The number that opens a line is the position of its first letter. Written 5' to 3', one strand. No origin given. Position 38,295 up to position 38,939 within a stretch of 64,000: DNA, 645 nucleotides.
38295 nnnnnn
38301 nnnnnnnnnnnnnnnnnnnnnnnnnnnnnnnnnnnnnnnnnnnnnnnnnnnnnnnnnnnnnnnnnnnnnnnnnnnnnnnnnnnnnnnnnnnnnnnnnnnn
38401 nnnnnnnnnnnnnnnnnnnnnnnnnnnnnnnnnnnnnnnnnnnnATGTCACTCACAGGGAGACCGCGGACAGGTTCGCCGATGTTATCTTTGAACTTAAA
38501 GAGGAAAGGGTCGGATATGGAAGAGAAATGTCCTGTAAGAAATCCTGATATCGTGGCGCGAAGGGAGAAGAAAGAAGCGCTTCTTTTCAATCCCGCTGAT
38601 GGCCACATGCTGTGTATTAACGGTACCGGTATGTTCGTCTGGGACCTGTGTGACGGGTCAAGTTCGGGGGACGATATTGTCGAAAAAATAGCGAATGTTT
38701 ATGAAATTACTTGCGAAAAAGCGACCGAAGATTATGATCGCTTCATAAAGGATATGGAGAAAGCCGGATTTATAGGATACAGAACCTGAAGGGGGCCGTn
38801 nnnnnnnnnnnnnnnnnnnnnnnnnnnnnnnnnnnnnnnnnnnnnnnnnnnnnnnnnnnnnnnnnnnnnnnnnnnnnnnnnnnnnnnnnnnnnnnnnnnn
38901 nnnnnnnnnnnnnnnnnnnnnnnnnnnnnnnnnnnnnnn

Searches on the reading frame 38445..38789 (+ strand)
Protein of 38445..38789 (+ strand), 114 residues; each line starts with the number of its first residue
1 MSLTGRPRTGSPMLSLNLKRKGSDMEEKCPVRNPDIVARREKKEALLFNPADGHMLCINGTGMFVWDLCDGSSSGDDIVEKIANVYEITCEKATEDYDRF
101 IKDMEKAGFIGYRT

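Call 4: search_protein_families(library=pfam, proteins=[window:38445-38789:+], max_evalue=0.01)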
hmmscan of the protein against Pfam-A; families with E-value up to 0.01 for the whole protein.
window:38445-38789:+ (114 aa): 1 family
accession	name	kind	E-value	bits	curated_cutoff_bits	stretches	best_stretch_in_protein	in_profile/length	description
PF05402.18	PqqD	-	4.7e-16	59.3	23.4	1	44-110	1-67/67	Coenzyme PQQ synthesis protein D (PqqD)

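Call 5: search_protein_families(library=ncbifam, proteins=[window:38445-38789:+], max_evalue=0.01)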
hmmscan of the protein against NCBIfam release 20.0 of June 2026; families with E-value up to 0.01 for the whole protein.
window:38445-38789:+ (114 aa): 6 families
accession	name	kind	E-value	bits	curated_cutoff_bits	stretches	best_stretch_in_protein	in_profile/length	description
TIGR04248.1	SCM_PqqD_rel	equivalog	2.3e-12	46.9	100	1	32-111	2-82/84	SynChlorMet cassette protein ScmD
TIGR04302.1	geo_PqqD_fam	equivalog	4e-09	36.8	100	1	45-112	38-102/102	GeoRSP system PqqD family peptide chaperone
NF033530.1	lasso_PqqD_Strm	exception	7.9e-06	26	70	1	34-109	2-77/78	lasso peptide biosynthesis PqqD family chaperone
NF033536.1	lasso_PqqD_Bac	exception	1.8e-05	24.8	80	1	41-110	17-86/88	lasso peptide biosynthesis PqqD family chaperone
TIGR03859.1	PQQ_PqqD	equivalog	0.00061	19.6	46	1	53-109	24-79/81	pyrroloquinoline quinone biosynthesis peptide chaperone PqqD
NF050069.2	PqqD_rel_WgkC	exception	0.00085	19.3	110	1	35-105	11-81/103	PqqD family peptide maturation chaperone WgkC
